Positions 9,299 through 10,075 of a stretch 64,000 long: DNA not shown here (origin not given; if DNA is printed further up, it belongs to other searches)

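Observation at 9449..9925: Stand-alone cyclic-nucleotide-binding protein embedded in the complex I operon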

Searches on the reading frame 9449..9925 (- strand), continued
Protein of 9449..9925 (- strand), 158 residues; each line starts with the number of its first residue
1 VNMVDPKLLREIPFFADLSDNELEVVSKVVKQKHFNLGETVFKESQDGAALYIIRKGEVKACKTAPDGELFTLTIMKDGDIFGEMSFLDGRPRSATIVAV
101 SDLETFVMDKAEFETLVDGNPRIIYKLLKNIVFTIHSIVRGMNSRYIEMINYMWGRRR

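Call 48: find_homologous_proteins(query=A3, max_evalue=0.00001)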
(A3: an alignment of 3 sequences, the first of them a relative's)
Query A3 (3 sequences) (155 aa, profile of the alignment): 961 proteins with E <= 0.00001 among 8000 candidates; the best 120 are listed.
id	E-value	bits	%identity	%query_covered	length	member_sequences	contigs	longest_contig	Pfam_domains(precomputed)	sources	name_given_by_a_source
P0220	9.8e-77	274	37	99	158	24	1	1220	PF00027.36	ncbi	-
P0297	1.6e-76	274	100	100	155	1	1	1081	PF00027.36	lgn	-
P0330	6.4e-74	265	36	99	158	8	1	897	PF00027.36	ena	-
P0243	5.1e-72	259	32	98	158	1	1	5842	PF00027.36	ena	-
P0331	3.5e-69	250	39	96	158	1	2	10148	PF00027.36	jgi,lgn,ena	-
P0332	8.7e-68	245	39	98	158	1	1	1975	PF00027.36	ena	-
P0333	4.0e-67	243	39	99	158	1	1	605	PF00027.36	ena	-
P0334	2.1e-65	237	36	96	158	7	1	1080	PF00027.36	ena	-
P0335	2.5e-65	237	37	99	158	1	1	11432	PF00027.36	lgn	-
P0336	3.8e-65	237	38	99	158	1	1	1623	PF00027.36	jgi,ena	-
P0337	4.3e-64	233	42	77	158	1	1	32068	PF00027.36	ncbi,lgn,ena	-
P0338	5.4e-63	230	37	99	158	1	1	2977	PF00027.36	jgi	-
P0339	2.8e-62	227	40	99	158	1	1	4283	PF00027.36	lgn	-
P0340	3.3e-62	227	37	99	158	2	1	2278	PF00027.36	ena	-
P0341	1.7e-61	225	36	99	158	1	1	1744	PF00027.36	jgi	-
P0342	1.8e-61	225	35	99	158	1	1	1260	PF00027.36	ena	-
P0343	2.1e-61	224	35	99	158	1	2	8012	PF00027.36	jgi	-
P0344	2.5e-60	221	39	99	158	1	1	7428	PF00027.36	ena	-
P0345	3.1e-60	221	36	99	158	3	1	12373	PF00027.36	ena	-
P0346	3.6e-60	220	39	99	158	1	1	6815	PF00027.36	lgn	-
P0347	8.2e-60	219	36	98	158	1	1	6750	PF00027.36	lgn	-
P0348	8.3e-60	219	35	99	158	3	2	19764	PF00027.36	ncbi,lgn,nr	ncbi:MAG: cyclic nucleotide-binding domain-containing protein [Proteobacteria bacterium]|nr:cyclic n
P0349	9.0e-60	219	37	99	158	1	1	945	PF00027.36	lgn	-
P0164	3.8e-59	217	36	98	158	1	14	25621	PF00027.36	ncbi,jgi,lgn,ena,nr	ncbi:MAG TPA: cyclic nucleotide-binding domain-containing protein [Thermodesulfobacteriota bacterium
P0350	6.3e-59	216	35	99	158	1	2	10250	PF00027.36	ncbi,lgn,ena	-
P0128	9.6e-59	216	38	100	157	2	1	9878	PF00027.36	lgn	-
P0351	9.9e-59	216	38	94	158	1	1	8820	PF00027.36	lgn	-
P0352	1.1e-58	216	38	98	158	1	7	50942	PF00027.36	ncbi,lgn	ncbi:MAG: Crp/Fnr family transcriptional regulator [Thermodesulfobacteriota bacterium]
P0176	1.1e-58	216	37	98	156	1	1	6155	PF00027.36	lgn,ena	-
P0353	1.1e-58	216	36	98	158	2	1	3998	PF00027.36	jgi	jgi:CRP-like cAMP-binding protein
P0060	1.8e-58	215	39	98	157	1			PF00027.36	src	-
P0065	1.8e-58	215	38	98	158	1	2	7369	PF00027.36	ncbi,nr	ncbi:MAG: cyclic nucleotide-binding domain-containing protein [Deltaproteobacteria bacterium]|nr:cyc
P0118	2.4e-58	215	36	98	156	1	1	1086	PF00027.36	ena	-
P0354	2.9e-58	214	36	99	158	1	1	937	PF00027.36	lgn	-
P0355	2.9e-58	214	36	94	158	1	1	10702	PF00027.36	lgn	-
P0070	3.5e-58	214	39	98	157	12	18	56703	PF00027.36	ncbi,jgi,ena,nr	ncbi:MAG: hypothetical protein A2054_04625 [Deltaproteobacteria bacterium GWA2_55_10]|nr:MAG: hypoth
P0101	4.0e-58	214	41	100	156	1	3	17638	PF00027.36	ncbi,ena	-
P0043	4.1e-58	214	38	100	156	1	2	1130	PF00027.36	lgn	-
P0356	4.7e-58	214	38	98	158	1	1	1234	PF00027.36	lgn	-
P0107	4.9e-58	214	38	98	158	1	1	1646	PF00027.36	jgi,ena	-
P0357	5.1e-58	213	36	98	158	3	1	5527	PF00027.36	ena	-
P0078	5.5e-58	213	38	98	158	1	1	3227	PF00027.36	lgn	-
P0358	8.0e-58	213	39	98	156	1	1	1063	PF00027.36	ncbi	-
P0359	9.3e-58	213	34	99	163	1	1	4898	PF00027.36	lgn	-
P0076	9.8e-58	213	37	100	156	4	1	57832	PF00027.36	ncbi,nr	ncbi:MAG: cyclic nucleotide-binding domain-containing protein [Deltaproteobacteria bacterium]|nr:cyc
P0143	1.0e-57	213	39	100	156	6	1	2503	PF00027.36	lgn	-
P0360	1.1e-57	212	35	98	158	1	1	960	PF00027.36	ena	-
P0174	1.1e-57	212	41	98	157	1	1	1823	PF00027.36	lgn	-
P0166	1.3e-57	212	37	98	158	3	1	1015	PF00027.36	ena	-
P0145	1.4e-57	212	39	100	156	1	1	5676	PF00027.36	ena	-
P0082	1.4e-57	212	40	100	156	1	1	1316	PF00027.36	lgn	-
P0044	1.4e-57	212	40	100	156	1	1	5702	PF00027.36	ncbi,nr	ncbi:MAG: cyclic nucleotide-binding domain-containing protein [Deltaproteobacteria bacterium]|nr:cyc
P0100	1.5e-57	212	40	98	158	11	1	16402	PF00027.36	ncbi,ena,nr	ncbi:MAG: cyclic nucleotide-binding domain-containing protein [Deltaproteobacteria bacterium]|nr:cyc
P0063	1.6e-57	212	37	98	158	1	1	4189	PF00027.36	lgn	-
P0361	1.7e-57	212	37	98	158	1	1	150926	PF00027.36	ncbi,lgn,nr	ncbi:MAG: cyclic nucleotide-binding domain-containing protein [Deltaproteobacteria bacterium]|nr:cyc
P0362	1.9e-57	212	39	98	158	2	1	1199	PF00027.36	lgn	-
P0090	2.0e-57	212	40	100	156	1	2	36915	PF00027.36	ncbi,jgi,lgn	-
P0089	2.1e-57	212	40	100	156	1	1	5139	PF00027.36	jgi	jgi:CRP/FNR family transcriptional regulator, cyclic AMP receptor protein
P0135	2.3e-57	211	40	98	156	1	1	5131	PF00027.36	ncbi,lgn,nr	ncbi:MAG: cyclic nucleotide-binding domain-containing protein [Deltaproteobacteria bacterium]|nr:cyc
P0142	2.8e-57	211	41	100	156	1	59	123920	PF00027.36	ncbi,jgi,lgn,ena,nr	ncbi:MAG: hypothetical protein A2X87_06355 [Deltaproteobacteria bacterium GWC2_42_51]|nr:MAG: hypoth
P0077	3.1e-57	211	40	100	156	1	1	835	PF00027.36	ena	-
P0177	3.2e-57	211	38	98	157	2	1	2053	PF00027.36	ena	-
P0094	3.6e-57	211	39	100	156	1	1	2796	PF00027.36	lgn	-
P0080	3.7e-57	211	37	98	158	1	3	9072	PF00027.36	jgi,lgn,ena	-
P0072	3.8e-57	211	37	98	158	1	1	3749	PF00027.36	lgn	-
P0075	4.5e-57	210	39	98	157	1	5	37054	PF00027.36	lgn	-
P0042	5.1e-57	210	38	100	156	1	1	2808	PF00027.36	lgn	-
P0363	5.8e-57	210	34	98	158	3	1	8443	PF00027.36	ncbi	-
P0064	6.3e-57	210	41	98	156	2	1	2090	PF00027.36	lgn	-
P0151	6.9e-57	210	39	100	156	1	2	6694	PF00027.36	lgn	-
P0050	8.5e-57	210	39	98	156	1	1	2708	PF00027.36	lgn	-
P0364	8.5e-57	210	36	98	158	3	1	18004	PF00027.36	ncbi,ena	-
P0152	9.6e-57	209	40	100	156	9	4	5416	PF00027.36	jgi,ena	-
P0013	9.8e-57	209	37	100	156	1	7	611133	PF00027.36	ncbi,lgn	-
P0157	1.0e-56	209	39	100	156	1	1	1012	PF00027.36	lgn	-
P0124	1.1e-56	209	39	100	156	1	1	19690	PF00027.36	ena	-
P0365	1.1e-56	209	36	98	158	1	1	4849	PF00027.36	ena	-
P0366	1.2e-56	209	36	98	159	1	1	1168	PF00027.36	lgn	-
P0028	1.3e-56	209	38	100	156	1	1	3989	PF00027.36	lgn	-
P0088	1.5e-56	209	39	100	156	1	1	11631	PF00027.36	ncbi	-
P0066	1.5e-56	209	39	100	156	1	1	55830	PF00027.36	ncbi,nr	ncbi:MAG: cyclic nucleotide-binding domain-containing protein [Deltaproteobacteria bacterium]|nr:cyc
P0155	1.5e-56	209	38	98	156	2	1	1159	PF00027.36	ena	-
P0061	1.6e-56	209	36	100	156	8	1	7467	PF00027.36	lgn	-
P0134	1.7e-56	209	39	100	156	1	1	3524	PF00027.36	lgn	-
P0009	1.8e-56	208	38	100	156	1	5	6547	PF00027.36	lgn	-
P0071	1.9e-56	208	40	100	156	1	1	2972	PF00027.36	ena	-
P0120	2.0e-56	208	36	98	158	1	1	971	PF00027.36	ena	-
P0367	2.1e-56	208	34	98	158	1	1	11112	PF00027.36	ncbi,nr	ncbi:MAG: hypothetical protein BMS9Abin23_0452 [Thermodesulfobacteriota bacterium]|nr:MAG: hypotheti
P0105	2.2e-56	208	41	100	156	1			PF00027.36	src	-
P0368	2.3e-56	208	38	98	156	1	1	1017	PF00027.36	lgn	-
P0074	2.4e-56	208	37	100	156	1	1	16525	PF00027.36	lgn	-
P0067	2.4e-56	208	40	100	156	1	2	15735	PF00027.36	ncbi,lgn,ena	-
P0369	2.5e-56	208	40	98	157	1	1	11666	PF00027.36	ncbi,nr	ncbi:MAG: cyclic nucleotide-binding domain-containing protein [Deltaproteobacteria bacterium]|nr:cyc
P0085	2.5e-56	208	37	100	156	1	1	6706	PF00027.36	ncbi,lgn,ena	-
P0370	2.6e-56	208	36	98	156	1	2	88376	PF00027.36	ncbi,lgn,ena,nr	ncbi:MAG: cyclic nucleotide-binding domain-containing protein [Deltaproteobacteria bacterium]|nr:cyc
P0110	2.8e-56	208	37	98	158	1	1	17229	PF00027.36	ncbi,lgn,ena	-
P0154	2.9e-56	208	40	100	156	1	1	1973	PF00027.36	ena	-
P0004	3.0e-56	208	37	100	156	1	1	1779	PF00027.36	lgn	-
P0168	3.1e-56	208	41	100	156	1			PF00027.36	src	-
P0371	3.2e-56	208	37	98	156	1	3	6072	PF00027.36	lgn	-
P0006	3.3e-56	208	37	100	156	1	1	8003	PF00027.36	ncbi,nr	ncbi:MAG: cyclic nucleotide-binding domain-containing protein [Deltaproteobacteria bacterium]|nr:cyc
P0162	3.4e-56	208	39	100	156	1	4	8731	PF00027.36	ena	-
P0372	3.7e-56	207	39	98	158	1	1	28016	PF00027.36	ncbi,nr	ncbi:MAG: cyclic nucleotide-binding domain-containing protein [Deltaproteobacteria bacterium]|nr:cyc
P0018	4.0e-56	207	37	100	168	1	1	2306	PF00027.36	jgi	jgi:CRP-like cAMP-binding protein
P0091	4.1e-56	207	38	98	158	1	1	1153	PF00027.36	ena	-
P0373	4.6e-56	207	35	100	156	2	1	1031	PF00027.36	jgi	jgi:CRP-like cAMP-binding protein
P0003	4.8e-56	207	37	100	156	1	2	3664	PF00027.36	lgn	-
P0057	5.4e-56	207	38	100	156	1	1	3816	PF00027.36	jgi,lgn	-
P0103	5.6e-56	207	36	98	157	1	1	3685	PF00027.36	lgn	-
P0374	6.0e-56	207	34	98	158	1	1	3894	PF00027.36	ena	-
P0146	6.0e-56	207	41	100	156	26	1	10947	PF00027.36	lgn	-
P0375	6.0e-56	207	38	98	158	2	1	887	PF00027.36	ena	-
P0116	6.3e-56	207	37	98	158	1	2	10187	PF00027.36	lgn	-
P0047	6.8e-56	207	37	98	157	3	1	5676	PF00027.36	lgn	-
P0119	6.9e-56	207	35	98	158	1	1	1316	PF00027.36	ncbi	-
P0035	7.0e-56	207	40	98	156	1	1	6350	PF00027.36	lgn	-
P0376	7.1e-56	207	35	94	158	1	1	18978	PF00027.36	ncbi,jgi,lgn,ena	-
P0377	7.1e-56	207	39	98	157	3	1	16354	PF00027.36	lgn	-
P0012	7.5e-56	206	37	100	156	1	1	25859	PF00027.36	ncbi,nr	ncbi:MAG: cyclic nucleotide-binding domain-containing protein [Deltaproteobacteria bacterium]|nr:cyc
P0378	7.8e-56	206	37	100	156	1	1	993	PF00027.36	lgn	-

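Call 49: find_encoding_contigs(protein=P0243, flank=8000, max_places=2)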
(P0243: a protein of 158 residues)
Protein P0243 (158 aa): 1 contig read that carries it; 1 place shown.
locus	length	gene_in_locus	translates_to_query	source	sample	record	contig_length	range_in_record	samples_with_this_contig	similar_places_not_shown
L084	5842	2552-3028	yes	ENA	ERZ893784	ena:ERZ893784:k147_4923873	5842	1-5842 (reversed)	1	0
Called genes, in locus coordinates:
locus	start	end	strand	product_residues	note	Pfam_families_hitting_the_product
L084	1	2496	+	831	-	?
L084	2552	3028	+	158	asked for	PF00027:cNMP_binding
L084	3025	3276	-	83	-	-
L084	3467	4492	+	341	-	PF00146:NADHdh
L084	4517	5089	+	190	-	PF13183:Fer4_8 (faint), PF13187:Fer4_9 (faint), PF13534:Fer4_17 (faint), PF12838:Fer4_7, PF14697:Fer4_21 (faint), PF13237:Fer4_10 (faint), PF13484:Fer4_16 (faint), PF00037:Fer4 (weak)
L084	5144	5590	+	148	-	PF00499:Oxidored_q3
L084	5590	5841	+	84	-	?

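Call 50: find_encoding_contigs(protein=P0337, flank=8000, max_places=2)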
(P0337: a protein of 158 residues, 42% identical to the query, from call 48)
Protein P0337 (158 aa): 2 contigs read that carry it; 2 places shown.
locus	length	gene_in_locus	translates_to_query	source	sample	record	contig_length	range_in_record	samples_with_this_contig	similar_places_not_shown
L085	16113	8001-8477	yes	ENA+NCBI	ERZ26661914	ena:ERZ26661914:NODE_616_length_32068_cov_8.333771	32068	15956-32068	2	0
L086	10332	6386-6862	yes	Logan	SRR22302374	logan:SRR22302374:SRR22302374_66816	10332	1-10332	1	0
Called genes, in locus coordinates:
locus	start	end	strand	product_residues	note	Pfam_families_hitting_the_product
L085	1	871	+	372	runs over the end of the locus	PF00696:AA_kinase, PF01472:PUA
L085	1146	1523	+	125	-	PF00507:Oxidored_q4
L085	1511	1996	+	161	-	PF01058:Oxidored_q6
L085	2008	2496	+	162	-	PF00329:Complex1_30kDa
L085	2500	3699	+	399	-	PF00346:Complex1_49kDa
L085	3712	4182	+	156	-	PF01257:2Fe-2S_thioredx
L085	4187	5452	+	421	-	PF01512:Complex1_51K, PF10531:SLBB, PF22461:SLBB_2, PF10589:NADH_4Fe-4S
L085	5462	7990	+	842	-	PF00111:Fer2 (weak), PF13510:Fer2_4, PF10588:NADH-G_4Fe-4S_3, PF22117:Fer4_Nqo3, PF00384:Molybdopterin, PF01568:Molydop_binding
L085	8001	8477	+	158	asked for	PF00027:cNMP_binding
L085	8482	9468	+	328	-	PF00146:NADHdh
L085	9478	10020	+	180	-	PF13183:Fer4_8 (faint), PF13534:Fer4_17 (faint), PF14697:Fer4_21 (faint), PF13237:Fer4_10 (weak), PF12837:Fer4_6 (faint), PF12838:Fer4_7, PF13187:Fer4_9, PF00037:Fer4 (weak), +1 more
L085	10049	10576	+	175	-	PF00499:Oxidored_q3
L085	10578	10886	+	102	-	PF00420:Oxidored_q2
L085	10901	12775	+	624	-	PF00662:Proton_antipo_N, PF00361:Proton_antipo_M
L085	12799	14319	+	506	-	PF00361:Proton_antipo_M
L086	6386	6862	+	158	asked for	PF00027:cNMP_binding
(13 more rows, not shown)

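Call 51: find_encoding_contigs(protein=P0220, flank=8000, max_places=3)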
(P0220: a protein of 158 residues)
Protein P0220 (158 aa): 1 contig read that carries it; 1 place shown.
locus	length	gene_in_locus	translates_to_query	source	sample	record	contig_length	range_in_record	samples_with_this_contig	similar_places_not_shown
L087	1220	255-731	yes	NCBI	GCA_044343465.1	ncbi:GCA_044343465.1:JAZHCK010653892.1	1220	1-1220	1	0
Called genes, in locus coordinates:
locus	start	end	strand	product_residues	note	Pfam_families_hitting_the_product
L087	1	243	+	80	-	?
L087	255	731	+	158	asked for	PF00027:cNMP_binding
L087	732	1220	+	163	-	?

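Call 52: find_encoding_contigs(protein=P0297, flank=8000, max_places=3)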
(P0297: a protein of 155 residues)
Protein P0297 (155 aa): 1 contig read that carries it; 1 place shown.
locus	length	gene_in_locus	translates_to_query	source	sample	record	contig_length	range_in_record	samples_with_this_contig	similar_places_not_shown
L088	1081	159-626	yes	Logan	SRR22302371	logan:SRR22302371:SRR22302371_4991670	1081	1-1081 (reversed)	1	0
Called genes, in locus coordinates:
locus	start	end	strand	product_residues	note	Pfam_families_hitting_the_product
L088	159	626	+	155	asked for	PF00027:cNMP_binding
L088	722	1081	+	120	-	?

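Call 73: find_related_loci(query=A3, collection=metagenome_contigs, flank=6000)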
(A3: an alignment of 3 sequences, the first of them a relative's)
Query A3 (155 aa) in metagenome_contigs; peptide patterns used: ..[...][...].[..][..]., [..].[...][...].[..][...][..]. (x = any residue, [..] = any of these).
600 stretches matched a pattern (row limit reached: there are more); 35 encode a relative of the query (tblastn E <= 1e-3); 35 distinct loci.
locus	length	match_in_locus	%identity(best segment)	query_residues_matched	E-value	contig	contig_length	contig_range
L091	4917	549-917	37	33-155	2e-31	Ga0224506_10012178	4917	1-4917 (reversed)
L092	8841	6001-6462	36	1-152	1e-31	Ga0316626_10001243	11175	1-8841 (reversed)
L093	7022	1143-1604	36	1-152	1e-31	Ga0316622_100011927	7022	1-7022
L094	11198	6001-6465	35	1-155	8e-27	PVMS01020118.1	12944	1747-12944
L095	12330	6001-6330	36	10-120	4e-21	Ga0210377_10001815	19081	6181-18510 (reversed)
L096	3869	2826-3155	39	10-120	7e-21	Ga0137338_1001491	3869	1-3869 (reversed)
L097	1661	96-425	37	10-120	1e-20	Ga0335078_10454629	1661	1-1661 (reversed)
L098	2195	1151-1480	36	10-120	1e-20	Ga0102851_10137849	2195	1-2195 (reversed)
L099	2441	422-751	34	10-120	5e-20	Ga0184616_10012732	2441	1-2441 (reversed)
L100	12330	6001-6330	35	10-120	4e-20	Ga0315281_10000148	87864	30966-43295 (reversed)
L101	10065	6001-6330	33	10-120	4e-19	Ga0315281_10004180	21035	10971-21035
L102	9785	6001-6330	32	10-120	2e-18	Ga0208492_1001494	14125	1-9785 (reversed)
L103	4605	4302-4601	38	10-110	2e-18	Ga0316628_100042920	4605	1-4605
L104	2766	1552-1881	34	10-120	7e-18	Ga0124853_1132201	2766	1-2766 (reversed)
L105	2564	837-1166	35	10-120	2e-17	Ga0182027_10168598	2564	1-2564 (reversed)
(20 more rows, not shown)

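Call 77: search_protein_families(library=pfam, proteins=[L094:6001-6465:+, L094:6453-7031:+, L094:7031-8854:+, L094:8864-11152:+, L092:6001-6474:+], max_evalue=0.001)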
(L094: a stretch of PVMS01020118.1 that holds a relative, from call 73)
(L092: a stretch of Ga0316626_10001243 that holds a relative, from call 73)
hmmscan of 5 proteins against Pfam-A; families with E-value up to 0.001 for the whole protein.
L094:6001-6465:+ (155 aa): 1 family
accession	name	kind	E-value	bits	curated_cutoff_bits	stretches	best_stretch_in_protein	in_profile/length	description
PF00027.35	cNMP_binding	-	1.7e-18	66.8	27.5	1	31-118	2-89/89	Cyclic nucleotide-binding domain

L094:6453-7031:+ (193 aa): 1 family
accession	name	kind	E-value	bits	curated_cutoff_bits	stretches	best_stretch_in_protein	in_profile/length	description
PF01257.25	2Fe-2S_thioredx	-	1.7e-51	174.3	24.8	1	25-166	3-144/145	Thioredoxin-like [2Fe-2S] ferredoxin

L094:7031-8854:+ (608 aa): 9 families
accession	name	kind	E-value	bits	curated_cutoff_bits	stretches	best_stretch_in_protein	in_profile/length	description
PF01512.22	Complex1_51K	-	5.4e-48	163.1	31.2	1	171-342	1-149/150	Nuo51 FMN-binding domain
PF10589.14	NADH_4Fe-4S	-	2.4e-35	120.7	23.5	1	453-537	1-85/85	NADH-ubiquinone oxidoreductase-F iron-sulfur binding region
PF00037.32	Fer4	-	7.7e-11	41.8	21.1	2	584-605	2-23/24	4Fe-4S binding domain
PF14697.11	Fer4_21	-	4.9e-09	36.6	35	1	558-601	6-52/59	4Fe-4S dicluster domain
PF10531.15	SLBB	-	2.1e-06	27.9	27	1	365-414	1-53/55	SLBB domain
PF13187.11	Fer4_9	-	9.1e-06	26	27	1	559-603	1-50/52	4Fe-4S dicluster domain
PF12838.12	Fer4_7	-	1.5e-05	25.8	27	1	560-604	2-52/52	4Fe-4S dicluster domain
PF13237.11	Fer4_10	-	2.6e-05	24.5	25.5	1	554-600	3-52/53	4Fe-4S dicluster domain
PF12837.12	Fer4_6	-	6.2e-05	23.2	25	0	585-604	4-23/24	4Fe-4S binding domain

L094:8864-11152:+ (763 aa): 13 families
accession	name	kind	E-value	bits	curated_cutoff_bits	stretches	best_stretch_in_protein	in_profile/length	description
PF00384.28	Molybdopterin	-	3.6e-67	227.3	24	1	274-696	1-352/353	Molybdopterin oxidoreductase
PF13510.11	Fer2_4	-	1.7e-20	73.3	22.8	1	3-77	4-81/82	2Fe-2S iron-sulfur cluster binding domain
PF04879.21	Molybdop_Fe4S4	-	1.4e-16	60.6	22.7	1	217-269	2-53/55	Molybdopterin oxidoreductase Fe4S4 domain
PF10588.14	NADH-G_4Fe-4S_3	-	3.3e-15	55.8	27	1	84-120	1-37/40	NADH-ubiquinone oxidoreductase-G iron-sulfur binding region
PF22117.2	Fer4_Nqo3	-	1e-14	54.9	27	1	138-202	2-66/67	NADH-quinone oxidoreductase subunit 3, ferredoxin-like domain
PF12838.12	Fer4_7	-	6e-08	33.5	27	1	146-200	1-51/52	4Fe-4S dicluster domain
PF00111.32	Fer2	-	2.6e-07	30.9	21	1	6-55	2-61/77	2Fe-2S iron-sulfur cluster binding domain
PF12837.12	Fer4_6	-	4.3e-05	23.7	25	1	140-159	2-21/24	4Fe-4S binding domain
PF00037.32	Fer4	-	9.3e-05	22.5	21.1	1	185-202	6-23/24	4Fe-4S binding domain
PF13187.11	Fer4_9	-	0.00038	20.9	27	1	146-200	1-50/52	4Fe-4S dicluster domain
PF13237.11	Fer4_10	-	0.00039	20.7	25.5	1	142-198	4-53/53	4Fe-4S dicluster domain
PF13183.11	Fer4_8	-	0.00054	20.9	27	1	145-200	3-67/68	4Fe-4S dicluster domain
PF13484.11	Fer4_16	-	0.00073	20.7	30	0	187-205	2-20/66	4Fe-4S double cluster binding domain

L092:6001-6474:+ (158 aa): 1 family
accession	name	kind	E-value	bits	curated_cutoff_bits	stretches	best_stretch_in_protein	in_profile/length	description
PF00027.35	cNMP_binding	-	5.5e-20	71.6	27.5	1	34-117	5-86/89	Cyclic nucleotide-binding domain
